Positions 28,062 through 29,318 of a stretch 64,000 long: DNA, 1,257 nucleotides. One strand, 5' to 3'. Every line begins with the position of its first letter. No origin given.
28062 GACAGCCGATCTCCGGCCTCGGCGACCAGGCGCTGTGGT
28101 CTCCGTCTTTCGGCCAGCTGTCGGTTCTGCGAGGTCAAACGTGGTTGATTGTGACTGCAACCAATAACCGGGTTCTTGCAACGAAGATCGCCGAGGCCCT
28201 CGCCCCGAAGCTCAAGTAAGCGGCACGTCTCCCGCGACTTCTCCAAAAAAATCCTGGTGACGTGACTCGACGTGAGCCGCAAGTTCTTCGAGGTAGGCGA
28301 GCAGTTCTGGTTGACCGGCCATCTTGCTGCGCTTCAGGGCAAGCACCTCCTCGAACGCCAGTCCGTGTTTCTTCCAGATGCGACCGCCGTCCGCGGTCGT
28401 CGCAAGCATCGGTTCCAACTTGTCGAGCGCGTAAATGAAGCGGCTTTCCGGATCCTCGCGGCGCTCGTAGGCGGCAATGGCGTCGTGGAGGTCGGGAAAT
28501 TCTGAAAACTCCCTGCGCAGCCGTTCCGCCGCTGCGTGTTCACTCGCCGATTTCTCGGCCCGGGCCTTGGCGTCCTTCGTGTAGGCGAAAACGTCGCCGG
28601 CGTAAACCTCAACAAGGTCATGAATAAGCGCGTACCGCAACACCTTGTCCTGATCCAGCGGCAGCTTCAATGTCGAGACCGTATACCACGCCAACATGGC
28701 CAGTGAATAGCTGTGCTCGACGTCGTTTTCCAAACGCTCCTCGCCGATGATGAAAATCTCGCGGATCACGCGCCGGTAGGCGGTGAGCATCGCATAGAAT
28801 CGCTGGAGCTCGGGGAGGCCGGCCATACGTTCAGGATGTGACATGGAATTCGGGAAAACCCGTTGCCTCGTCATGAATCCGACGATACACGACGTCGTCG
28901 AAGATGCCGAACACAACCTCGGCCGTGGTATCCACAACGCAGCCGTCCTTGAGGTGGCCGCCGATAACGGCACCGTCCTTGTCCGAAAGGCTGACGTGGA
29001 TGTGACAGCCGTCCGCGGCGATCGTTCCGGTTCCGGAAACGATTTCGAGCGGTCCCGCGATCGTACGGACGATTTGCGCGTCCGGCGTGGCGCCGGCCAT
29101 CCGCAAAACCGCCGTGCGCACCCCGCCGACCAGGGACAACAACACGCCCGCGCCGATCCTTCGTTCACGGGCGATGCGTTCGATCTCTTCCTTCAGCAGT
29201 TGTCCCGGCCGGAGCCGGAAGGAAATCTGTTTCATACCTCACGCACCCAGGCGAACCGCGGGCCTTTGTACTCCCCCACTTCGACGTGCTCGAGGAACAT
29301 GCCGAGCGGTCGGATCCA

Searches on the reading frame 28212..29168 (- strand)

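Call 10: search_protein_families(library=pfam, proteins=[window:28212-29168:-], max_evalue=0.01)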
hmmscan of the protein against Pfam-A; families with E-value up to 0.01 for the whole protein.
window:28212-29168:- (318 aa): 4 families
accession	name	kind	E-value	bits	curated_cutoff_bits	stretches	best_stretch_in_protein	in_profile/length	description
PF13023.12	HD_3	-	1e-29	104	22.5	1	132-284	5-158/165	HD domain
PF12917.13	YfbR-like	-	1e-08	35.5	25.9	1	124-255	2-139/182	5'-deoxynucleotidase YfbR-like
PF01966.28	HD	-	1.3e-06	29.2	22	1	151-254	3-116/116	HD domain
PF21324.2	SHPRH_helical-2nd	-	0.0031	17.8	27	1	178-220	116-158/222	E3 ubiquitin-protein ligase SHPRH, second helical domain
